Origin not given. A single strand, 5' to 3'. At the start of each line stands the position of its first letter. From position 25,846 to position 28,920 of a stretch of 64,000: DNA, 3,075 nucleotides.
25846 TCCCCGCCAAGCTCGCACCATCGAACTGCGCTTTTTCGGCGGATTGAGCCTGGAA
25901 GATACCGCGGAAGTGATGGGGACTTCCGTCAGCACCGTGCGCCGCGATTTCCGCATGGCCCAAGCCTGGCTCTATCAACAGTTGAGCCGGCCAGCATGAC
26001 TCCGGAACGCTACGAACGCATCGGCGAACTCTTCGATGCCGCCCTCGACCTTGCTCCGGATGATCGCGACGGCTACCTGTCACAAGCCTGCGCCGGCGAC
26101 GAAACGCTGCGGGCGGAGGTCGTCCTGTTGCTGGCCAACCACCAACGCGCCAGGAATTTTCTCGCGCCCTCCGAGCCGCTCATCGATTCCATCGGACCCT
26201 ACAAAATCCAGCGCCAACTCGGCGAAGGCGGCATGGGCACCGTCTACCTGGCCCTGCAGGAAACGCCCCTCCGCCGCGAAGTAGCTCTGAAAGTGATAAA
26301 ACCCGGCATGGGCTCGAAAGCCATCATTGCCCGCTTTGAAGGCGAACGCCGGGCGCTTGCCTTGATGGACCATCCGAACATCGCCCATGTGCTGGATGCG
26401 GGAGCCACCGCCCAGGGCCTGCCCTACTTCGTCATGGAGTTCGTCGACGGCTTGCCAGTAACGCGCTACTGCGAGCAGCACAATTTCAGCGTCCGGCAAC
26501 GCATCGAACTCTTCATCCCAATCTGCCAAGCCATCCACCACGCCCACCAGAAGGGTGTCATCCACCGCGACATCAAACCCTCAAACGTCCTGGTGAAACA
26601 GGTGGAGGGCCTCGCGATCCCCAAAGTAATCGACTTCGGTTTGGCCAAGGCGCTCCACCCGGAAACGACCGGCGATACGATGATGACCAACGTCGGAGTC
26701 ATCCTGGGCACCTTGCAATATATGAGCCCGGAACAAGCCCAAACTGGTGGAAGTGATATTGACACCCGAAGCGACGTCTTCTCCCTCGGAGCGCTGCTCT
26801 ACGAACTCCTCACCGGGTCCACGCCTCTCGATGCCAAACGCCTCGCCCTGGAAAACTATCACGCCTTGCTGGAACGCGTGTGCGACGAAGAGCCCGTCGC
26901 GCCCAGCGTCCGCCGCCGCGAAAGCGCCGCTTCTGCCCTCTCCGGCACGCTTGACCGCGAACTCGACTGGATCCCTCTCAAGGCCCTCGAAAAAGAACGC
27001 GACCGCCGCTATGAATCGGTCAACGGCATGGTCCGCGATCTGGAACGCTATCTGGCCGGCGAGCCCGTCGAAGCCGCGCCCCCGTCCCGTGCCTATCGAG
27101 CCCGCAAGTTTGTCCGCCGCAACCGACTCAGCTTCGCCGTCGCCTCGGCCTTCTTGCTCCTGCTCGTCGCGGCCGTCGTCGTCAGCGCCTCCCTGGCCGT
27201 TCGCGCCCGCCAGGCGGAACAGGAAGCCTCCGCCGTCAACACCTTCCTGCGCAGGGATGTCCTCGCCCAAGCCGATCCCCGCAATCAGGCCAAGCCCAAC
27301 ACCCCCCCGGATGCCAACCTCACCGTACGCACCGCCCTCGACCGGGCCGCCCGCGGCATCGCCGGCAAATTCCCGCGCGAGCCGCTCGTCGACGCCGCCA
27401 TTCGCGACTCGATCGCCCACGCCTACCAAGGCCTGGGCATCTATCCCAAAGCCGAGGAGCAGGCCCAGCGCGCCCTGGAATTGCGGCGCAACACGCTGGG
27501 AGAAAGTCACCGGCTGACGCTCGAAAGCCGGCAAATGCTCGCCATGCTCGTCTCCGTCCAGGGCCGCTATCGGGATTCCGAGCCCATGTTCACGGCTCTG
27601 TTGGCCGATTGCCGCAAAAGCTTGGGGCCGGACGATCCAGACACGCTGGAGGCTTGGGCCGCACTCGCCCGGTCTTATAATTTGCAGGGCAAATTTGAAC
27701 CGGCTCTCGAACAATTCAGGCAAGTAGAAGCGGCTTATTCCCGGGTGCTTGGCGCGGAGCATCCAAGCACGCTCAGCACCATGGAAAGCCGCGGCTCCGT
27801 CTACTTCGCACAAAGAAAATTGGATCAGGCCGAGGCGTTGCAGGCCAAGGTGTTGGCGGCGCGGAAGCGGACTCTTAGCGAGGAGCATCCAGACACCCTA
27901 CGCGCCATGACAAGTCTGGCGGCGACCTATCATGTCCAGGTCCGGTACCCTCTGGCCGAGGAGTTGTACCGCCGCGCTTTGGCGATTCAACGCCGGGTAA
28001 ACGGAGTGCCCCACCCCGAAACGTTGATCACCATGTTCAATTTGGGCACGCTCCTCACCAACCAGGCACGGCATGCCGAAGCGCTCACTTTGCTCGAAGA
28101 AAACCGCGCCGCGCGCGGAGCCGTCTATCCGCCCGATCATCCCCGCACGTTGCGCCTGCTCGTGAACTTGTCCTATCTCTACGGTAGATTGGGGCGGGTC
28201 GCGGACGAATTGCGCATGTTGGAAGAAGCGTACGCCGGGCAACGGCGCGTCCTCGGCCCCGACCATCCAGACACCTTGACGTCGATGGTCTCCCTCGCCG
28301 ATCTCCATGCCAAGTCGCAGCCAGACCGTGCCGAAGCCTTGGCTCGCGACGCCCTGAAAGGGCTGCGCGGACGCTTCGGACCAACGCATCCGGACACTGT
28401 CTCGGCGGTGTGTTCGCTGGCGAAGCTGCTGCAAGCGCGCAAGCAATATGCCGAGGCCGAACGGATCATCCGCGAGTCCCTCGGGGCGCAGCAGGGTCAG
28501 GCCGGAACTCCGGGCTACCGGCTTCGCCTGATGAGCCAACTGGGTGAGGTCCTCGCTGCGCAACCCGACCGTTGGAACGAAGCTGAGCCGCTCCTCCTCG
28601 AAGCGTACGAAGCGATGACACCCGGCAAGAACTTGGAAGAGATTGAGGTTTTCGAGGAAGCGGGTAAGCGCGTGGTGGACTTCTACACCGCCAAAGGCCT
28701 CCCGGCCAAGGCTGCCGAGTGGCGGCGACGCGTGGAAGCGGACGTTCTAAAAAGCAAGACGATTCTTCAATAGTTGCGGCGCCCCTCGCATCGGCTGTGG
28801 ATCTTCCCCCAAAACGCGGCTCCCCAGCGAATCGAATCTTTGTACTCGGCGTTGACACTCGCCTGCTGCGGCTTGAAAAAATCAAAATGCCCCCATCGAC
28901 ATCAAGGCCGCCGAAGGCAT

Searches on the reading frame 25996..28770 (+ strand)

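Call 42: search_protein_families(library=pfam, proteins=[window:25996-28770:+], max_evalue=0.001)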
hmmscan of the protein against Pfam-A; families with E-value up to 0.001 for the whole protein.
window:25996-28770:+ (925 aa): 12 families
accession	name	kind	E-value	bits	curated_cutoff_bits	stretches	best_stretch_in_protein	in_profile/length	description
PF13424.12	TPR_12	-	5.8e-70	231.9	30.1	9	592-666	2-76/77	Tetratricopeptide repeat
PF13374.12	TPR_10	-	2.1e-61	202.7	27.5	7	718-759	1-42/42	Tetratricopeptide repeat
PF00069.31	Pkinase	-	2.6e-41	142.2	31.7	1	69-288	1-207/263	Protein kinase domain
PF24885.1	TPR_NPHP3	-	4.8e-29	101.9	100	3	542-626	132-216/239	Nephrocystin-3 TPR domain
PF07714.23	PK_Tyr_Ser-Thr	-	2.4e-28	99.6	23.1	1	70-280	2-207/258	Protein tyrosine and serine/threonine kinase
PF00515.34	TPR_1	-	8.4e-13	48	27.8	0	473-499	7-33/34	Tetratricopeptide repeat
PF17874.7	TPR_MalT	-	5.9e-10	39.4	45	1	553-704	42-188/336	MalT-like TPR region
PF13432.12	TPR_16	-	4.6e-08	33.8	32.7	0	599-664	3-60/65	Tetratricopeptide repeat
PF03109.22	ABC1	-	7.7e-06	25.7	22.9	1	145-229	145-226/244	ABC1 atypical kinase-like domain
PF07719.23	TPR_2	-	4.6e-05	23.7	27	0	473-499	7-33/34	Tetratricopeptide repeat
PF01636.29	APH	-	8.4e-05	22.9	23.2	0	183-218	165-198/239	Phosphotransferase enzyme family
PF13181.12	TPR_8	-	0.00043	20.7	25.7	0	552-577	2-27/34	Tetratricopeptide repeat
